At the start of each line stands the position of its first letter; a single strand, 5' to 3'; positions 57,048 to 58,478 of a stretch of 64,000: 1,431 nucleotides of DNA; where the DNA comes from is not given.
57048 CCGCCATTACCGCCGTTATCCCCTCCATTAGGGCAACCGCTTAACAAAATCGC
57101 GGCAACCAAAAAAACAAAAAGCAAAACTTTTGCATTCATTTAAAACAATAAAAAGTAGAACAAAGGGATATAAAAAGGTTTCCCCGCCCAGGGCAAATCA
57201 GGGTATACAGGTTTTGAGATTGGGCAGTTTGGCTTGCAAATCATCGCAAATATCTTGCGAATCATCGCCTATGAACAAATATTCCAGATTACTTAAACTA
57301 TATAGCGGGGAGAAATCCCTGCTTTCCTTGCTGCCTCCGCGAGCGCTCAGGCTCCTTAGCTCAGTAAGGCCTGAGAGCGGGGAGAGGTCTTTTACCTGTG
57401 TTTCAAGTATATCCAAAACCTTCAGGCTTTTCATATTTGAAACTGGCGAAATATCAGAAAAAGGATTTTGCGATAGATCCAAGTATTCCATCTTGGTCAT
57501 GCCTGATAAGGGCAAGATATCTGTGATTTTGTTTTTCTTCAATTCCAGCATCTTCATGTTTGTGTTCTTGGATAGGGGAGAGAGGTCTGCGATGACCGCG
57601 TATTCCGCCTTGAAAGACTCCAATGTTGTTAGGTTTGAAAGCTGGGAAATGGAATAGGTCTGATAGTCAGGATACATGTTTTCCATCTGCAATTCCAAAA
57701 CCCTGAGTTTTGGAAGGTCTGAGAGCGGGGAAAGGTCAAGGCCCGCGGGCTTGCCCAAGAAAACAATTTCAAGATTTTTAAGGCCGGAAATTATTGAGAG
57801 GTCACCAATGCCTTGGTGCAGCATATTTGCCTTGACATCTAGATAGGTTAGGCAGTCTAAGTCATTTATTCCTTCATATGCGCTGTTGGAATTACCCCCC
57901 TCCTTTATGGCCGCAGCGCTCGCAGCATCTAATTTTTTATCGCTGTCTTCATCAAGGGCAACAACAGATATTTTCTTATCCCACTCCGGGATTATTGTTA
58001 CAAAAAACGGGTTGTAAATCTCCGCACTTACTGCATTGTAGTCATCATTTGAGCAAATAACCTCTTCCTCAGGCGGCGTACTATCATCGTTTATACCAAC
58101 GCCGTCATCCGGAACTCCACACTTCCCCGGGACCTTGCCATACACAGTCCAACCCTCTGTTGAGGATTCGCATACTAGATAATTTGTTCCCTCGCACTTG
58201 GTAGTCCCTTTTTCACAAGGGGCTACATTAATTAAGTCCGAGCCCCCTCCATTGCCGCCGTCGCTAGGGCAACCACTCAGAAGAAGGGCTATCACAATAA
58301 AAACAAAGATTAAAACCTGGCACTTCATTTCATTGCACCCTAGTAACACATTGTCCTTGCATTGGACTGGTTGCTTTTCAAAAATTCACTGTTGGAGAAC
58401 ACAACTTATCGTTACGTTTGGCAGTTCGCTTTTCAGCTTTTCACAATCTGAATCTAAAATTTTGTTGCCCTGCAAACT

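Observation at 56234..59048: Three tandem paralogous LRR lipoproteins with (GGTTPPS)n linkers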

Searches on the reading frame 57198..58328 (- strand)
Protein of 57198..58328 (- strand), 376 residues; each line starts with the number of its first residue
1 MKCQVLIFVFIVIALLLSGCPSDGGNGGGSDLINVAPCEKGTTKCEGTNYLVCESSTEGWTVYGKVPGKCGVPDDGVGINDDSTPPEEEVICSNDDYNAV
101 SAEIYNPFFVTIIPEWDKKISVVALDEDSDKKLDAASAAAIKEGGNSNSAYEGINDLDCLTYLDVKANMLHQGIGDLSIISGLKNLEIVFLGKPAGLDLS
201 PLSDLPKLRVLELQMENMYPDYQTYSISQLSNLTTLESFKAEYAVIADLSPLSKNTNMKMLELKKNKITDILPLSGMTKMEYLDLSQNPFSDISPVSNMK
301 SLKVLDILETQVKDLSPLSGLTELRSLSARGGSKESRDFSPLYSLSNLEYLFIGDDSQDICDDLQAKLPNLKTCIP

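Call 4: search_protein_families(library=pfam, proteins=[window:57198-58328:-], max_evalue=1)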
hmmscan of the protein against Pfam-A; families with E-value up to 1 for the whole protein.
window:57198-58328:- (376 aa): 10 families
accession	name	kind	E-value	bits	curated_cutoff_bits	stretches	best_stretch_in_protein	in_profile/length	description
PF12799.13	LRR_4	-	6.4e-19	68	27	4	256-297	1-43/44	Leucine Rich repeats (2 copies)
PF23598.1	LRR_14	-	1.1e-11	44.6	40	2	243-372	9-142/353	Leucine-rich repeat region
PF13855.12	LRR_8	-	6.2e-08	32.7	27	1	253-289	22-60/61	Leucine rich repeat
PF13516.12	LRR_6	-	0.0028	18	23.4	0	254-270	1-17/24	Leucine Rich repeat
PF23952.1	LRR_EndoS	-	0.0042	17.7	27.9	1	229-307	34-113/116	Endo-beta-N-acetylglucosaminidase EndoS LRR domain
PF00560.39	LRR_1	-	0.016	15.6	20.6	0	280-296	2-18/23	Leucine Rich Repeat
PF14580.12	LRR_9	-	0.19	11.7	30.5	0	258-292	90-127/175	Leucine-rich repeat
PF23211.1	LRR_LRWD1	-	0.27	11.3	28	1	257-331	22-95/190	Leucine-rich repeat and WD repeat-containing protein 1, LRR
PF25019.1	LRR_R13L1-DRL21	-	0.32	11.3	27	0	240-308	56-125/127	R13L1/DRL21 LRRs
PF08139.17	LPAM_1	-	0.52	11.3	20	0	7-20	4-17/18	Prokaryotic membrane lipoprotein lipid attachment site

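Call 5: search_protein_families(library=ncbifam, proteins=[window:57198-58328:-], max_evalue=1)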
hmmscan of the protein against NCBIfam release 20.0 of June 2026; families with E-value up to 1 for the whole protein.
window:57198-58328:- (376 aa): 5 families
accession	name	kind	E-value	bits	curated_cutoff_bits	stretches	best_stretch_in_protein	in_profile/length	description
NF033188.1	internalin_H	exception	2.9e-24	85.6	1050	2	257-357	99-197/548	InlH/InlC2 family class 1 internalin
NF033189.1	internalin_A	exception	2.6e-22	79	1600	1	154-353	156-345/799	class 1 internalin InlA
NF033190.2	inl_like_NEAT_1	exception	2.6e-21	75.6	1275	2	258-353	396-489/754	NEAT domain-containing leucine-rich repeat protein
NF033186.1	internalin_K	exception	0.0042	15.6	1100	1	153-285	67-194/604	class 1 internalin InlK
TIGR00470.1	sepS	equivalog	0.022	13.2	380.65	1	255-328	117-189/533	O-phosphoserine--tRNA ligase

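Call 14: find_homologous_proteins(query=window:57201-58328:-, max_evalue=0.00001)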
Query window:57201-58328:- (376 aa): 887 proteins with E <= 0.00001 among 6706 candidates; the best 120 are listed.
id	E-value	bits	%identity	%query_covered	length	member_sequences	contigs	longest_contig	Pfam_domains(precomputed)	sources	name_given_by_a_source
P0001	6.8e-246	833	100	100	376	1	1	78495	PF23598.2,PF12799.14,PF13855.13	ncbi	ncbi:MAG: leucine-rich repeat domain-containing protein [Candidatus Diapherotrites archaeon]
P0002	1.2e-63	234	39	55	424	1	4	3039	PF23598.2,PF13516.13,PF14580.13,PF25019.1,PF00560.40,PF12799.14,PF13855.13,PF23211.1,PF11611.14,PF23952.2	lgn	-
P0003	2.4e-56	210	33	65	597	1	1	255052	PF23598.2,PF14580.13,PF00560.40,PF12799.14,PF13855.13,PF23211.1,PF23952.2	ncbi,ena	-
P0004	3.8e-51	192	38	31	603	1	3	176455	PF23598.2,PF14580.13,PF12799.14,PF13855.13,PF23211.1,PF23952.2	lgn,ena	-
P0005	4.9e-47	179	33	51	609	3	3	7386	PF13673.14,PF23598.2,PF08445.17,PF13855.13,PF23211.1,PF00583.32,PF13516.13,PF14580.13,PF13508.14,PF25019.1,PF00560.40,PF12799.14,PF13527.14,PF23952.2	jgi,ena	-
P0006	3.0e-46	176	37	53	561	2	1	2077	PF23598.2,PF13516.13,PF14580.13,PF00560.40,PF16403.12,PF12799.14,PF13855.13,PF23211.1,PF23952.2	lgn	-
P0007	1.0e-45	175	32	55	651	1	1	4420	PF14580.13,PF00560.40,PF18962.8,PF12799.14,PF13860.13,PF13855.13,PF23211.1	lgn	-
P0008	1.2e-44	171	36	38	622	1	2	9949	PF23598.2,PF14580.13,PF00560.40,PF12799.14,PF13855.13,PF23211.1,PF23952.2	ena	-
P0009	3.2e-44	170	30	57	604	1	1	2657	PF23598.2,PF13516.13,PF14580.13,PF25019.1,PF00560.40,PF12799.14,PF13855.13,PF23211.1,PF23952.2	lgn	-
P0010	4.1e-44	169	33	67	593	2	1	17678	PF14580.13,PF00963.25,PF12799.14,PF13855.13,PF23952.2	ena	-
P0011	1.5e-43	167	40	52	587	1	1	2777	PF23598.2,PF14580.13,PF00560.40,PF12799.14,PF13855.13,PF23952.2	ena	-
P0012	2.1e-43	167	40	42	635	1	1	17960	PF23598.2,PF13516.13,PF14580.13,PF00560.40,PF12799.14,PF13855.13,PF00036.39,PF23952.2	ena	-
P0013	1.2e-42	164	31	60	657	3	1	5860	PF23598.2,PF13516.13,PF14580.13,PF25019.1,PF00560.40,PF12799.14,PF13855.13,PF23211.1,PF23952.2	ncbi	-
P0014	8.2e-42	162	42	54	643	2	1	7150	PF23598.2,PF13516.13,PF14580.13,PF25019.1,PF00560.40,PF22599.3,PF12799.14,PF13855.13,PF07833.17,PF23952.2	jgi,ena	-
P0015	1.6e-41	161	36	36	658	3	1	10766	PF23598.2,PF13516.13,PF14580.13,PF25019.1,PF00560.40,PF12799.14,PF13855.13,PF23211.1,PF23952.2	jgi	-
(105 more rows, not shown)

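Call 16: find_encoding_contigs(protein=P0001, flank=10000, max_places=6)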
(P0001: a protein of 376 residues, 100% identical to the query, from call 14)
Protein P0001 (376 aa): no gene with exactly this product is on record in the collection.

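Call 47: predict_structure(alignment_id=A4)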
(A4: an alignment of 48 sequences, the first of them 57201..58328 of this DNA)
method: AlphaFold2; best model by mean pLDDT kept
length: 376 residues; sequences in the alignment: 48
mean_pLDDT: 81.9   pTM: 0.75
mean pLDDT of the five models: 81.9, 80.7, 79.5, 79.3, 78.8
residues with pLDDT >= 90: 188; 70-90: 83; 50-70: 76; < 50: 29
segments of 3 or more residues with pLDDT < 50: 20-34, 71-83
pLDDT, mean of each block of 10 residues (from residue 1): 84 83 41 50 61 65 59 40 59 87 67 69 90 89 84 89 77 78 94 82 95 79 85 96 94 97 96 98 97 98 96 96 96 77 97 85 95 90
secondary structure, 60 per line:
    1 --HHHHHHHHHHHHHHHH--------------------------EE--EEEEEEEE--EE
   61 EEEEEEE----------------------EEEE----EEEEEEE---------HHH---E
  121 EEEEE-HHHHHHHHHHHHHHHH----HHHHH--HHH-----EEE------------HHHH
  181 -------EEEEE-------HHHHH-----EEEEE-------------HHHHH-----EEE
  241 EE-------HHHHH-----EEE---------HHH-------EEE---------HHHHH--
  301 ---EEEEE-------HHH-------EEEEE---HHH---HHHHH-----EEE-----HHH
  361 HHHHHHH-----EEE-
elements in order: H3-18 E49-56 E59-67 E90-93 E98-104 E120-125 H127-142 H147-151 E162-164 H177-180 E188-192 H200-204 E210-214 H228-232 E238-242 H250-254 E260-262 E282-284 H294-298 E304-308 E326-330 H340-344 E350-352 H358-367 E373-375

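Call 54: search_solved_structures(query=window:57201-58328:-, max_evalue=0.00001, show_alignments=1)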
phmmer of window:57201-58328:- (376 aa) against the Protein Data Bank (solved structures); distinct sequences matched with E-value up to 0.00001: 51.
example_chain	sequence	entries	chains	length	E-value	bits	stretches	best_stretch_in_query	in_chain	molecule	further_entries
2omv_A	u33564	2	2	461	4.4e-59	203.7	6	225-328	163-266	Internalin-A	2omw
8h62_A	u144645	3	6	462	4.9e-56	193.6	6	226-328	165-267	Internalin A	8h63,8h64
1o6s_A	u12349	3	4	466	1.5e-55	192.1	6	226-328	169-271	INTERNALIN A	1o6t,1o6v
2omu_A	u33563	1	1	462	5.4e-49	170.5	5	246-352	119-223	Internalin-A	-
2omz_A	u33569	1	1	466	8.2e-49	169.9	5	226-328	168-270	Internalin-A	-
2omt_A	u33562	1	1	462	5.5e-46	160.6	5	230-328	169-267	Internalin-A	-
2omy_A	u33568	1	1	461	1e-44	156.4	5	226-328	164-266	Internalin-A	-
2omx_A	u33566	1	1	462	6.2e-42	147.2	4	246-329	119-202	Internalin-A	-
5il7_A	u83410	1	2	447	6.3e-42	147.2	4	226-347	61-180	Rab family protein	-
6hlu_A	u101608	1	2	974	4.1e-40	141.3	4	226-348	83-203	Rab family protein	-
8r4b_A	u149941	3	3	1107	7.6e-40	140.4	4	227-347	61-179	Rab family protein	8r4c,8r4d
4fmz_A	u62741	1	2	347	3.5e-39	138.2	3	223-354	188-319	Internalin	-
1h6u_A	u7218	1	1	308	2e-28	102.8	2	225-355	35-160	INTERNALIN H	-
4fho_A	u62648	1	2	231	2.4e-27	99.3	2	228-327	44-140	Internalin C2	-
4aw4_A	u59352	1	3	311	9.9e-21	77.5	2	228-356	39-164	INTERNALIN B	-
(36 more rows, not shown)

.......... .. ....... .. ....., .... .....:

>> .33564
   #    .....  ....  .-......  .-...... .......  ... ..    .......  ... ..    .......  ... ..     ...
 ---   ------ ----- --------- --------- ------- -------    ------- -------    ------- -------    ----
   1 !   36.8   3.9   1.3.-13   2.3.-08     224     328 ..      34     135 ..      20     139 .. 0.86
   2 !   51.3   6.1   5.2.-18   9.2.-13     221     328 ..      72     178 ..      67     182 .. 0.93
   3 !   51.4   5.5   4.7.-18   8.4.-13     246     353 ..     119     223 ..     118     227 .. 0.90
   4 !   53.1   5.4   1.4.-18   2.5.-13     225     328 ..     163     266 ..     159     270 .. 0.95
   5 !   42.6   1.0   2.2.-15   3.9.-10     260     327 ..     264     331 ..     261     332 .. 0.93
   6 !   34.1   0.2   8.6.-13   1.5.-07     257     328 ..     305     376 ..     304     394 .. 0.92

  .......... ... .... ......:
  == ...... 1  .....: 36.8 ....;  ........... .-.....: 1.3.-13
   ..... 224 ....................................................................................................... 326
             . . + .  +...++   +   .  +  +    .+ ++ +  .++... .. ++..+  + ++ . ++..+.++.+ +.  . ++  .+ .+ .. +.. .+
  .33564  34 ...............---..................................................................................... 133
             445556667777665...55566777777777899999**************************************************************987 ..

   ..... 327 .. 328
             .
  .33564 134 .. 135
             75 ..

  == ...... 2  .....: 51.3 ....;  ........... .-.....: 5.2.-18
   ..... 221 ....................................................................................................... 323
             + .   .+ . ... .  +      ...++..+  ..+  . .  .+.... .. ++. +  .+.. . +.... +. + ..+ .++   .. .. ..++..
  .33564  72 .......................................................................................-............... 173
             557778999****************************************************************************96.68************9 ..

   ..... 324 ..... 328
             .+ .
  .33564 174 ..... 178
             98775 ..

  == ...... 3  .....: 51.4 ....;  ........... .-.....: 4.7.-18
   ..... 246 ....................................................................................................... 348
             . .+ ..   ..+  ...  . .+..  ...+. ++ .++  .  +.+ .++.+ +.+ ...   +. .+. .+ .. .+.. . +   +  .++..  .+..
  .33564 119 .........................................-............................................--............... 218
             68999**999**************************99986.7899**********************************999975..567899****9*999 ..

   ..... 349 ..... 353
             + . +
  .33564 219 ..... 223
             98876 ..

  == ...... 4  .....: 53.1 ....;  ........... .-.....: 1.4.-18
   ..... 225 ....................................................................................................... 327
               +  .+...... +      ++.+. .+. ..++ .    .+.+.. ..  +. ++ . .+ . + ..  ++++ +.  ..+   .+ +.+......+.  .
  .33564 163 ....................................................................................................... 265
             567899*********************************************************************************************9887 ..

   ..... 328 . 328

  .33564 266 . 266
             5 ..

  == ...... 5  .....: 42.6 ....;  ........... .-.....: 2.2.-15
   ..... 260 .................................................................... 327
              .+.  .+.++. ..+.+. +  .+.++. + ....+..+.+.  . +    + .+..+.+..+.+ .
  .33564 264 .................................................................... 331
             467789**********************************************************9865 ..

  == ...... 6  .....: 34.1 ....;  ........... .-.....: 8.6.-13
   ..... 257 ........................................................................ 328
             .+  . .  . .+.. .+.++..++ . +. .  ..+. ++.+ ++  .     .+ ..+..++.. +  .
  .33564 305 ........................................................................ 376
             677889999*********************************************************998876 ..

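Call 62: fold_search(model_id=the predicted structure, library=pdb)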
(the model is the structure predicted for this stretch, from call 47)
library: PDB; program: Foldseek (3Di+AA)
matches with E <= 10: 1148; with E <= 0.001: 560
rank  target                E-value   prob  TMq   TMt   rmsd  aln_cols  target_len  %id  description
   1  2omy_A                4.6e-15  1.00  0.37  0.32   9.0       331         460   22  Crystal structure of InlA S192N/hEC1 complex (released 2007-06-05)
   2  2omv_A                1.0e-14  1.00  0.39  0.33   8.8       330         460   22  Crystal structure of InlA S192N Y369S/hEC1 complex (released 2007-06-05)
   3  2omx_A                1.3e-14  1.00  0.43  0.36   3.7       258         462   28  Crystal structure of InlA S192N G194S+S/hEC1 complex (released 2007-08-28)
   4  2omu_A                1.9e-14  1.00  0.36  0.31   8.9       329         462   23  Crystal structure of InlA G194S+S Y369S/hEC1 complex (released 2007-08-28)
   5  8h64_C                2.1e-14  1.00  0.45  0.37   3.7       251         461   30  Crystal structure of Internalin A from Listeria monocytogenes with nanobody VHH24 bound (released 2023-10-04)
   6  8h64_A                2.6e-14  1.00  0.50  0.41   3.0       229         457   29  Crystal structure of Internalin A from Listeria monocytogenes with nanobody VHH24 bound (released 2023-10-04)
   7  2omw_A                3.2e-14  1.00  0.50  0.41   2.5       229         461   31  Crystal structure of InlA S192N Y369S/mEC1 complex (released 2007-06-05)
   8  4fmz_A                5.2e-14  1.00  0.48  0.53   3.0       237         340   26  Crystal structure of an internalin (inlF) from Listeria monocytogenes str. 4b F2365 at 1.91 A resolution (released 2012-07-25)
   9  2omt_A                5.2e-14  1.00  0.39  0.33   7.0       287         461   24  Crystal structure of InlA G194S+S/hEC1 complex (released 2007-08-28)
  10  1o6v_A                6.1e-14  1.00  0.50  0.41   4.2       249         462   29  Internalin (INLA, Listeria monocytogenes) - functional domain, uncomplexed (released 2002-12-23)
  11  8h62_A                6.7e-14  1.00  0.49  0.41   2.4       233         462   31  Crystal structure of Internalin A from Listeria monocytogenes with human E-cadherin EC12 (released 2023-10-04)
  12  1o6t                  6.7e-14  1.00  0.49  0.40   2.7       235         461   30  Internalin (INLA, Listeria monocytogenes) - functional domain, uncomplexed (released 2002-12-23)
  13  5il7_A                7.5e-14  1.00  0.46  0.40   4.5       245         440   25  Leucine rich repeat domain of the Chlorobium tepidum Roco protein (released 2016-03-16)
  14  6hlu_A                8.8e-14  1.00  0.45  0.20   4.9       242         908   26  Crystal structure of the LRR-Roc-COR domain of the Chlorobium tepidum Roco protein (released 2018-12-26)
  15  2omz_A                9.7e-14  1.00  0.39  0.33   8.9       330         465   22  Crystal structure of InlA Y369A/hEC1 complex (released 2007-08-28)
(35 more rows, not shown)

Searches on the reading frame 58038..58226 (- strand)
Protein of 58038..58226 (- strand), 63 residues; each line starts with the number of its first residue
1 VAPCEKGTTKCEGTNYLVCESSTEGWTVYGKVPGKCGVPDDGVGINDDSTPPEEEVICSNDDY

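Call 60: search_protein_families(library=pfam, proteins=[window:58038-58226:-], max_evalue=10)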
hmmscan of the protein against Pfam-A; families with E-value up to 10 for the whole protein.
seq(63 aa): 1 family
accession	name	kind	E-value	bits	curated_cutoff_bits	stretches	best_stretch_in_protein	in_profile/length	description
PF16164.10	VWA_N2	-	0.089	13.4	27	1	9-59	28-76/79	VWA N-terminal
